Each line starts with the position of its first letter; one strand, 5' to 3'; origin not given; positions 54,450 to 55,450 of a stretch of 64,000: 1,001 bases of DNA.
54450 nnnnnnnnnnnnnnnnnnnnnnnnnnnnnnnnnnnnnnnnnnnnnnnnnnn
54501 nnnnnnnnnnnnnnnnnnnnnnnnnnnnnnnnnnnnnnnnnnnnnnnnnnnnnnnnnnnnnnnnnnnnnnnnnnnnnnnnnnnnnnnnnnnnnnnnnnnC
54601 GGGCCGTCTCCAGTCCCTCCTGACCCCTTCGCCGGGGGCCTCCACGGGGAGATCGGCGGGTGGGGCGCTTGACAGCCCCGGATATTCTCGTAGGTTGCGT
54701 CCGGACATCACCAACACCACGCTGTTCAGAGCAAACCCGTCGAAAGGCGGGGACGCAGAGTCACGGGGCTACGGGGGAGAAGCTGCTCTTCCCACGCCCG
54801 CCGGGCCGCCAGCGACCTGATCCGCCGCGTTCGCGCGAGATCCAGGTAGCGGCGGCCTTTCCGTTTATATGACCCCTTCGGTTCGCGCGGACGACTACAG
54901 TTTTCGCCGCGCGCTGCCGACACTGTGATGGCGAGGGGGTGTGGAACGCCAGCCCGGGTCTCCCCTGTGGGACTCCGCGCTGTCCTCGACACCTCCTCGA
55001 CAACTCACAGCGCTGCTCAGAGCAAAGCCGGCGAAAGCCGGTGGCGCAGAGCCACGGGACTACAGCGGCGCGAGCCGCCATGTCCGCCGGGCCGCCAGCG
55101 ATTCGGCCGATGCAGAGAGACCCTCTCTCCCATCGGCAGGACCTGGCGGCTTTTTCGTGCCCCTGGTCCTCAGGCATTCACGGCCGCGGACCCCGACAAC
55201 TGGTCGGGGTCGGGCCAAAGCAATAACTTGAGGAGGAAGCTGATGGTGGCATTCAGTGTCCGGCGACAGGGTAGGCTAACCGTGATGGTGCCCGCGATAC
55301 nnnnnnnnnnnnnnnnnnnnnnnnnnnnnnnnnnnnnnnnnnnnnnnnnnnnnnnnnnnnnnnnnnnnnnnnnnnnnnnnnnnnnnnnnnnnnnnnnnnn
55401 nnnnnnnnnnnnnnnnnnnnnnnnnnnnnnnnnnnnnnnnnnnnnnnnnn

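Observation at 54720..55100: Tandem pair of c-di-GMP-I-like aptamers in a single 5' leader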

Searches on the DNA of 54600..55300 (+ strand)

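Call 45: build_rna_model(alignment_id=A1, structure=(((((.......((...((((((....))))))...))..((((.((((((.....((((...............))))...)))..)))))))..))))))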
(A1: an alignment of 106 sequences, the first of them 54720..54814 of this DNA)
Model R1 built from alignment A1 (106 sequences, 101 columns); structure: as given.
model positions 91; base pairs 27; branch points 1; effective number of sequences 1.21; information 0.627 bits per position. Calibrated on 0.2 Mb of random sequence (short: E-values are rough).
structure used (alignment columns):
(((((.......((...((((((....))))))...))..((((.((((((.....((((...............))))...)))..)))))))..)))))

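Call 47: search_with_rna_model(model_id=R1, sources=[window, L002, L003, L004, L005, L006, L007, L008, L009, L010, L011, L012, L013, L014, L015, L016, L017, L018, L019, L020, L021, L022, L023, L024, L025, L026, L027, L028, L029, L030, L031, L032, L033, L034, L035, L036, L037, L038, L039, L040, L041, L042, L043, L044, L045, L046, L047, L048, L049, L050, L051, L052, L053, L054, L055, L056, L057, L058, L059, L060, L061, L062, L063, L064, L065, L066, L067, L068, L069, L070, L071, L072, L073, L074, L075, L076, L077, L078, L079, L080, L081, L082, L083, L084, L085, L086, L087, L088, L089, L090, L091, L092, L093, L094, L095, L096, L097, L098, L099, L100], max_evalue=0.01)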
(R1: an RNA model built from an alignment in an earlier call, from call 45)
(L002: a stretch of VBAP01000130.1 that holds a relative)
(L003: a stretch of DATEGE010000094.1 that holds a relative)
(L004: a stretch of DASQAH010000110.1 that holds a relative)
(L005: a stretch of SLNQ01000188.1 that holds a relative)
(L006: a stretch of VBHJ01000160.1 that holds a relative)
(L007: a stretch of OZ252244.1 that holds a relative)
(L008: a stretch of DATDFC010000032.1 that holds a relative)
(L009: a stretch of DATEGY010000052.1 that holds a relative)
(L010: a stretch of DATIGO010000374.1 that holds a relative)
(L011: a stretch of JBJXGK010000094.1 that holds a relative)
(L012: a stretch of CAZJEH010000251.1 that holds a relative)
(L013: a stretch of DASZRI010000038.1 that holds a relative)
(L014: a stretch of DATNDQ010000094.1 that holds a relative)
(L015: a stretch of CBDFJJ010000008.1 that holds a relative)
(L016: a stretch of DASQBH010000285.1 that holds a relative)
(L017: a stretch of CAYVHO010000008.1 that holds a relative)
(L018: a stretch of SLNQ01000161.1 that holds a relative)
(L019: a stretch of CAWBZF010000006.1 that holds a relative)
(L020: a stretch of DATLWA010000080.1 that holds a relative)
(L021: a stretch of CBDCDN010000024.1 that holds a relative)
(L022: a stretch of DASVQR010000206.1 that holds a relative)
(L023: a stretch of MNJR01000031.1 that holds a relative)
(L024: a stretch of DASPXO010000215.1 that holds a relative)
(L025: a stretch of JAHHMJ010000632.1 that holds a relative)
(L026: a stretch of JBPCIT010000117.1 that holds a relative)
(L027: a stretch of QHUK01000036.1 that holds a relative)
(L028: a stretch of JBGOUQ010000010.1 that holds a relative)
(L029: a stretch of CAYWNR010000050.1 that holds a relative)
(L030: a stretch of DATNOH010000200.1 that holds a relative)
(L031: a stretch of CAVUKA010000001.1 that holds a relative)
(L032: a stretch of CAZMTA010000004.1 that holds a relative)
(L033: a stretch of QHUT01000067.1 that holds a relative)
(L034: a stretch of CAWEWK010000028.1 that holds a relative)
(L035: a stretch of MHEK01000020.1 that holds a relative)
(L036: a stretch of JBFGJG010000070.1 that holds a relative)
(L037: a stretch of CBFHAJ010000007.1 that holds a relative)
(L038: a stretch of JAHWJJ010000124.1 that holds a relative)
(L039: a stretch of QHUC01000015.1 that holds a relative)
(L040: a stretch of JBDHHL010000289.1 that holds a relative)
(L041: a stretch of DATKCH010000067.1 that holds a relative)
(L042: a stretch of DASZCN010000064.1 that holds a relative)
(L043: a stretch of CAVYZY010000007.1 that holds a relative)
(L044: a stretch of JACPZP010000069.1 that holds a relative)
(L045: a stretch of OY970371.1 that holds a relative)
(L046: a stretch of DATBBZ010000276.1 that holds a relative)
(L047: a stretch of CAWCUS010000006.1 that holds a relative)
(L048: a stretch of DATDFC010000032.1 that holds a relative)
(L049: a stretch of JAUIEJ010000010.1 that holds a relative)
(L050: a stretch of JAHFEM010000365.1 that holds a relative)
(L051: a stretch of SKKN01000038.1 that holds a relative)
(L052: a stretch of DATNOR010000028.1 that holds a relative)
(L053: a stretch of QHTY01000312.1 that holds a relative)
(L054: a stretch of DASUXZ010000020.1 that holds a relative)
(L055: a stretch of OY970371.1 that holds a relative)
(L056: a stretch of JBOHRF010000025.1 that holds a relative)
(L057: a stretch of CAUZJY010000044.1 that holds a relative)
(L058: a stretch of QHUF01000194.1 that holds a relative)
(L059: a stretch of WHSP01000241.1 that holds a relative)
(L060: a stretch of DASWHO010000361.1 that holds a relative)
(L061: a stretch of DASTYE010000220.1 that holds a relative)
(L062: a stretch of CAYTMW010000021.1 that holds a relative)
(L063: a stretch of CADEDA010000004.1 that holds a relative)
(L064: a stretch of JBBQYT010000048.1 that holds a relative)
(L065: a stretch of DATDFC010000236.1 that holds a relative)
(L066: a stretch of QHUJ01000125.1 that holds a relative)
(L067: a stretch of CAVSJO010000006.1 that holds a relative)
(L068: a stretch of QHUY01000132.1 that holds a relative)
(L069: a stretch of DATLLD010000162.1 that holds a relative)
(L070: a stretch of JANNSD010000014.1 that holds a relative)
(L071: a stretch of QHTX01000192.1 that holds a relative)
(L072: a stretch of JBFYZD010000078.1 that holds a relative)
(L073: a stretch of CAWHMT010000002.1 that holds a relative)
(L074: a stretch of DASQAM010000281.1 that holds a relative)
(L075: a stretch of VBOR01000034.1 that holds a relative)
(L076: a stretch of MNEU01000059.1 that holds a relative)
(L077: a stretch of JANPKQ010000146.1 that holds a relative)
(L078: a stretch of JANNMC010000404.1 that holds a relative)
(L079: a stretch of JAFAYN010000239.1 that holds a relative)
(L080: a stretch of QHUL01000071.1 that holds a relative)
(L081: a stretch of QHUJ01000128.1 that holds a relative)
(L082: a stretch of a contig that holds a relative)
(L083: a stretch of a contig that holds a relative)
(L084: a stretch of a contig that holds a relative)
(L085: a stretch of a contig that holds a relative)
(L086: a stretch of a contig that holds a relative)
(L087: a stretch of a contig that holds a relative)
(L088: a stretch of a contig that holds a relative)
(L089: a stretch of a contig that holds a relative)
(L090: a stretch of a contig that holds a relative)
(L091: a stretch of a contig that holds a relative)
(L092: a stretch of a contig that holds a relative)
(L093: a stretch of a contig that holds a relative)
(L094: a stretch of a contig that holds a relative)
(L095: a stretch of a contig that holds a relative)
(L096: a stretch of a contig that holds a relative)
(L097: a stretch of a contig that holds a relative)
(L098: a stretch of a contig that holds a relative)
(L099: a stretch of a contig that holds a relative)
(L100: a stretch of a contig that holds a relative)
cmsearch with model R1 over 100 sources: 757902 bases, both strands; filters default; matches with E-value up to 0.01: 124.
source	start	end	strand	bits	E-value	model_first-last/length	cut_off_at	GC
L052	1831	1921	-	106.5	8e-27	1-91/91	no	0.68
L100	3996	4086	+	106.5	8e-27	1-91/91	no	0.68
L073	3977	4067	+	106.1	1e-26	1-91/91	no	0.7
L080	1908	1996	-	106.1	1.1e-26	1-91/91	no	0.7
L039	172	260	-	105.6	1.5e-26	1-91/91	no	0.66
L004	4643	4733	+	105.4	1.6e-26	1-91/91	no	0.71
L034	6929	7017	+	105.4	1.6e-26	1-91/91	no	0.73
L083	1661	1749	-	105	2.1e-26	1-91/91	no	0.69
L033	5418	5508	-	104.7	2.6e-26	1-91/91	no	0.67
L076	2784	2874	-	104.5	3e-26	1-91/91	no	0.66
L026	1093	1182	+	104.2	3.6e-26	1-91/91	no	0.71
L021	4305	4393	-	104.1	3.8e-26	1-91/91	no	0.7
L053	673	763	-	103.9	4.5e-26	1-91/91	no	0.71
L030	1068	1155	+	103.7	5.1e-26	1-91/91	no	0.7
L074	4810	4897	-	103.7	5.1e-26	1-91/91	no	0.7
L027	1674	1761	+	103.6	5.3e-26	1-91/91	no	0.68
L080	312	400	-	103.5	5.7e-26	1-91/91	no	0.69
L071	1935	2023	+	103.3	6.5e-26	1-91/91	no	0.69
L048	5346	5435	+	103.1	7.5e-26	1-91/91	no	0.66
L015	5630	5718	+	102.9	8.6e-26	1-91/91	no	0.66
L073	313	403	+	102.8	8.8e-26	1-91/91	no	0.69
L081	5013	5103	+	102.8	8.9e-26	1-91/91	no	0.7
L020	4669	4759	+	102.7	9.9e-26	1-91/91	no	0.69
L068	905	995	-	102.6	1e-25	1-91/91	no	0.7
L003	4254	4345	-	102.5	1.1e-25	1-91/91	no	0.68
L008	280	370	+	102.2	1.4e-25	1-91/91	no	0.66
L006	621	710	-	101.9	1.6e-25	1-91/91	no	0.64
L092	1929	2022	+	101.9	1.7e-25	1-91/91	no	0.71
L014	3812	3900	+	101.9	1.7e-25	1-91/91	no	0.64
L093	6755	6843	-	101.3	2.4e-25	1-91/91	no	0.73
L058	3319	3406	-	101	3e-25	1-91/91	no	0.7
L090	2442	2530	-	100.8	3.3e-25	1-91/91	no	0.72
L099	2173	2263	-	100.6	3.8e-25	1-91/91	no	0.7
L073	1594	1683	+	100.6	3.9e-25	1-91/91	no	0.69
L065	912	1002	+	100.5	4.1e-25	1-91/91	no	0.68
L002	18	109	-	100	5.6e-25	1-91/91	no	0.7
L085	45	133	+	100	5.6e-25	1-91/91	no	0.65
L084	9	96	-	99.9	6.2e-25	1-91/91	no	0.67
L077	1778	1868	-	99.8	6.3e-25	1-91/91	no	0.69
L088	7045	7136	-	99.8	6.5e-25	1-91/91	no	0.7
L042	2681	2772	+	99.3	8.8e-25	1-91/91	no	0.72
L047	1582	1670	-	99.1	1e-24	1-91/91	no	0.69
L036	7020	7108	-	99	1.1e-24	1-91/91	no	0.69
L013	4121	4208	+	98.9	1.2e-24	1-91/91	no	0.73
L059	2762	2850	-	98.8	1.2e-24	1-91/91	no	0.69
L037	5563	5652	+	98.1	1.9e-24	1-91/91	no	0.64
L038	2805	2901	+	98.1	2e-24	1-91/91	no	0.72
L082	468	557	+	98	2.1e-24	1-91/91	no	0.74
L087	1467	1558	-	98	2.2e-24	1-91/91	no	0.68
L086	1679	1767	-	97.9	2.2e-24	1-91/91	no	0.76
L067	2849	2938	-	97.8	2.3e-24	1-91/91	no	0.73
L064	1659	1750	+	97.8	2.4e-24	1-91/91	no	0.66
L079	116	209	-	97.7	2.6e-24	1-91/91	no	0.71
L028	854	945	-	97.5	2.8e-24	1-91/91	no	0.64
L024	956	1045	-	97.4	3.1e-24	1-91/91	no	0.68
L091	6519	6607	-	97.4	3.1e-24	1-91/91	no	0.71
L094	231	323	+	97.2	3.5e-24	1-91/91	no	0.69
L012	2971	3060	+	97.1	3.9e-24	1-91/91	no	0.7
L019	6094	6186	+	97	3.9e-24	1-91/91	no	0.69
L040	3996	4085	+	96.3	6.4e-24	1-91/91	no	0.7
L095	7535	7626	+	95.1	1.4e-23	1-91/91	no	0.65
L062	6970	7057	-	94.7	1.8e-23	1-91/91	no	0.73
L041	839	926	+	94.7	1.8e-23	1-91/91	no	0.7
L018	1939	2028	+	94.6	2e-23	1-91/91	no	0.71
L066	6685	6772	-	94.5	2e-23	1-91/91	no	0.7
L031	281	369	+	94.5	2.1e-23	1-91/91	no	0.75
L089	783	874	-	94.2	2.6e-23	1-91/91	no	0.67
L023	4692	4778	+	93.8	3.2e-23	1-91/91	no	0.64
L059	4406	4492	-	93.7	3.4e-23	1-91/91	no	0.72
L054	7330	7414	-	93.1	5.2e-23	1-91/91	no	0.72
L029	1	91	+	92.8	6.2e-23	2-91/91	5'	0.73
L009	2516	2608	-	92.4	8.2e-23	1-91/91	no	0.69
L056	4965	5054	+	92.3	8.8e-23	1-91/91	no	0.66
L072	310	403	-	92.1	9.8e-23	1-91/91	no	0.69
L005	625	723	+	91.6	1.4e-22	1-91/91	no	0.67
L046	2571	2671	+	91.5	1.5e-22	1-91/91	no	0.66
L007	1553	1645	+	91.4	1.6e-22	1-91/91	no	0.69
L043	4111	4205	-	91.3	1.7e-22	1-91/91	no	0.66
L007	1325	1415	+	91.2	1.8e-22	1-91/91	no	0.69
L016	3879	3970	+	91.2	1.8e-22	1-91/91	no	0.76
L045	2328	2413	+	91.1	2e-22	1-91/91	no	0.64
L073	7139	7232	+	90.8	2.3e-22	1-91/91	no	0.67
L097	109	210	-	90.2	3.5e-22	1-91/91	no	0.63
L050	3321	3406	+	90.2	3.6e-22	1-91/91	no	0.63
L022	2889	2977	-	90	3.9e-22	1-91/91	no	0.75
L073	6984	7077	+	89.3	6.5e-22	1-91/91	no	0.66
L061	4343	4445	+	89.2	6.7e-22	1-91/91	no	0.73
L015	5326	5414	+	87.4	2.2e-21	1-91/91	no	0.64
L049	1812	1917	-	87.3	2.4e-21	1-91/91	no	0.75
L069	595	693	-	87.1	2.6e-21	1-91/91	no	0.62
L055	4394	4479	+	87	2.8e-21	1-91/91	no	0.62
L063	3504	3594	+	86.6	3.7e-21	1-91/91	no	0.74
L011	2083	2173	+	86.5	3.8e-21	1-91/91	no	0.71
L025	3163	3252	-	86.2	4.8e-21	1-91/91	no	0.68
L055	4208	4301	+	86.1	5.1e-21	1-91/91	no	0.59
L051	1058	1158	-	85.7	6.5e-21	1-91/91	no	0.65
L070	1855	1950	-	84.8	1.2e-20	1-91/91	no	0.71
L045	2144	2258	+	84.6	1.4e-20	1-91/91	no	0.57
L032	7797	7897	-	82.7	4.6e-20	1-91/91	no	0.72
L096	2924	3014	+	82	7.4e-20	1-91/91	no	0.68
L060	4185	4285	+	81.3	1.2e-19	1-91/91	no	0.7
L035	4127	4225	-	78.7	6.5e-19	1-91/91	no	0.67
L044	3946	4044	-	78.7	6.5e-19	1-91/91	no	0.67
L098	5599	5702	+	77.7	1.3e-18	1-91/91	no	0.7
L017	4531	4694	-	74.7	9.1e-18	1-91/91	no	0.51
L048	5529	5619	+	74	1.4e-17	1-91/91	no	0.68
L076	2602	2693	-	70.6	1.3e-16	1-91/91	no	0.68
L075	425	536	-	70.5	1.4e-16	1-91/91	no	0.66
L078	6412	6518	-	69.4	2.8e-16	1-91/91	no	0.66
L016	6080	6173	+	67.8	8.1e-16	1-91/91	no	0.72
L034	6755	6838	+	65.1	4.8e-15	1-91/91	no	0.68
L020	4826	4917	+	63.9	1.1e-14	1-91/91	no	0.68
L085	199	284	+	63.6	1.3e-14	1-91/91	no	0.69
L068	723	814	-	61.8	4.2e-14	1-91/91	no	0.67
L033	7855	7946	-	61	6.9e-14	1-91/91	no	0.7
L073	7325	7417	+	59.8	1.5e-13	1-91/91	no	0.67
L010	7827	7889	+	55.6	2.4e-12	1-63/91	3'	0.68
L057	5992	6075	+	51.4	3.7e-11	1-91/91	no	0.75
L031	4198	4287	-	34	3.3e-06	1-91/91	no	0.68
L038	5014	5093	+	22.7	0.0055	1-91/91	no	0.7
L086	7586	7661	+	22.4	0.0065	1-91/91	no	0.74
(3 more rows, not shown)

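Call 52: search_with_rna_model(model_id=R1, sources=[L101, L102, L103, L104, L105, L106, L107, L108, L109, L110, L111, L112, L113, L114, L115, L116, L117, L118, L119, L120], max_evalue=0.01)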
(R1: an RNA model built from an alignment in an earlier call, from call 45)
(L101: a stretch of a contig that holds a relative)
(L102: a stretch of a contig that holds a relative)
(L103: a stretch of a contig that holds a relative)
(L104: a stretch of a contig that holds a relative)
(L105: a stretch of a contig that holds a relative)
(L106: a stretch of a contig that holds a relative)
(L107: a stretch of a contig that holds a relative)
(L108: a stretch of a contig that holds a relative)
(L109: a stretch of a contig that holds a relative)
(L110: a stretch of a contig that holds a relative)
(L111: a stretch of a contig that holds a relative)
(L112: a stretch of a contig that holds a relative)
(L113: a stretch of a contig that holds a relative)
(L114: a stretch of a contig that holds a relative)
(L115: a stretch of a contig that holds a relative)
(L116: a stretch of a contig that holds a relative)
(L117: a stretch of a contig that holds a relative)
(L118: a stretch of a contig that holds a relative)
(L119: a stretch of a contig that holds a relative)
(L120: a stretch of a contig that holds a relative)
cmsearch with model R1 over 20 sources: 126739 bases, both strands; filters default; matches with E-value up to 0.01: 25.
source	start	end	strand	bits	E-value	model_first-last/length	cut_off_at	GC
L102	2140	2229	+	105.3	3e-27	1-91/91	no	0.64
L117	6226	6317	-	105.1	3.3e-27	1-91/91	no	0.66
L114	1360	1449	-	104.7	4.3e-27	1-91/91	no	0.7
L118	4821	4909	+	103.8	8e-27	1-91/91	no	0.7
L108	7805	7893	-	103.2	1.2e-26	1-91/91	no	0.7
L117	6379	6469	-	103.1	1.2e-26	1-91/91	no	0.69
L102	2297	2386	+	102.9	1.4e-26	1-91/91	no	0.66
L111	7455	7544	+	101.6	3.3e-26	1-91/91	no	0.64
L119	1846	1934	-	101.5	3.5e-26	1-91/91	no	0.69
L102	1983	2072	+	101.2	4.2e-26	1-91/91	no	0.68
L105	1862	1950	-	99.6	1.2e-25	1-91/91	no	0.64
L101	1534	1620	-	99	1.9e-25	1-91/91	no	0.7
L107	4875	4962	+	97.7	4.3e-25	1-91/91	no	0.72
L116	5260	5349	+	96.6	8.7e-25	1-91/91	no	0.71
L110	3381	3472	-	96.4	1e-24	1-91/91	no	0.66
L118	2766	2857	-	95.5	1.8e-24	1-91/91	no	0.72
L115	1368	1457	+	95.5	1.8e-24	1-91/91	no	0.68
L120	898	986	-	94.5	3.6e-24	1-91/91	no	0.75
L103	6447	6544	+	93.9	5e-24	1-91/91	no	0.68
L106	1695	1788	-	91.1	3.3e-23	1-91/91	no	0.63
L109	4502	4594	+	90.3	5.5e-23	1-91/91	no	0.7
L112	582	671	+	89.1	1.2e-22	1-91/91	no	0.77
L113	1566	1664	+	86.5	6.4e-22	1-91/91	no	0.69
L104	1922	2085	-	78.5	1.2e-19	1-91/91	no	0.46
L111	7636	7727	+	62.4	4.5e-15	1-91/91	no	0.71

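Call 82: search_rna_families(source=window, start=54600, end=55300, threshold=evalue, max_evalue=1)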
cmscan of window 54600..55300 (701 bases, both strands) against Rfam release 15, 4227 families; matches with E-value up to 1: 5.
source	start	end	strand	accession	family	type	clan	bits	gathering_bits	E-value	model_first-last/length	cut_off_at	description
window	55011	55099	+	RF01051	c-di-GMP-I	Cis-reg; riboswitch;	CL00126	55.8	35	3.6e-10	1-87/87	no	c-di-GMP-I riboswitch aptamer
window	54721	54814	+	RF03167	c-di-GMP-I-GGC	Cis-reg; riboswitch;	CL00126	49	59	1.8e-10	1-80/80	no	c-di-GMP-I-GGC riboswitch aptamer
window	54930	55001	+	RF02598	EBv-sisRNA-2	Gene;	-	29.9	41.8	0.017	1-76/76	no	Epstein-Barr virus stable intronic sequence RNA 2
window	54805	54858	+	RF01076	RF_site2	Cis-reg; frameshift_element;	-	23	70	0.12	13-50/72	no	Polymerase ribosomal frameshift site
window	55100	55233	-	RF02487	GlsR24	Gene; snRNA; snoRNA; HACA-box;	-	15.7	100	0.26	1-147/147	no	Small nucleolar RNA GlsR24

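Call 84: search_rna_families(source=window, start=54700, end=54830, threshold=evalue, max_evalue=0.001, show_alignments=2)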
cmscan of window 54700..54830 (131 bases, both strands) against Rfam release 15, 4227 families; matches with E-value up to 0.001: 1.
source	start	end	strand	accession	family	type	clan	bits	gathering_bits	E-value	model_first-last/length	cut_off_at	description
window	54721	54814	+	RF03167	c-di-GMP-I-GGC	Cis-reg; riboswitch;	CL00126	49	59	3.4e-11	1-80/80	no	c-di-GMP-I-GGC riboswitch aptamer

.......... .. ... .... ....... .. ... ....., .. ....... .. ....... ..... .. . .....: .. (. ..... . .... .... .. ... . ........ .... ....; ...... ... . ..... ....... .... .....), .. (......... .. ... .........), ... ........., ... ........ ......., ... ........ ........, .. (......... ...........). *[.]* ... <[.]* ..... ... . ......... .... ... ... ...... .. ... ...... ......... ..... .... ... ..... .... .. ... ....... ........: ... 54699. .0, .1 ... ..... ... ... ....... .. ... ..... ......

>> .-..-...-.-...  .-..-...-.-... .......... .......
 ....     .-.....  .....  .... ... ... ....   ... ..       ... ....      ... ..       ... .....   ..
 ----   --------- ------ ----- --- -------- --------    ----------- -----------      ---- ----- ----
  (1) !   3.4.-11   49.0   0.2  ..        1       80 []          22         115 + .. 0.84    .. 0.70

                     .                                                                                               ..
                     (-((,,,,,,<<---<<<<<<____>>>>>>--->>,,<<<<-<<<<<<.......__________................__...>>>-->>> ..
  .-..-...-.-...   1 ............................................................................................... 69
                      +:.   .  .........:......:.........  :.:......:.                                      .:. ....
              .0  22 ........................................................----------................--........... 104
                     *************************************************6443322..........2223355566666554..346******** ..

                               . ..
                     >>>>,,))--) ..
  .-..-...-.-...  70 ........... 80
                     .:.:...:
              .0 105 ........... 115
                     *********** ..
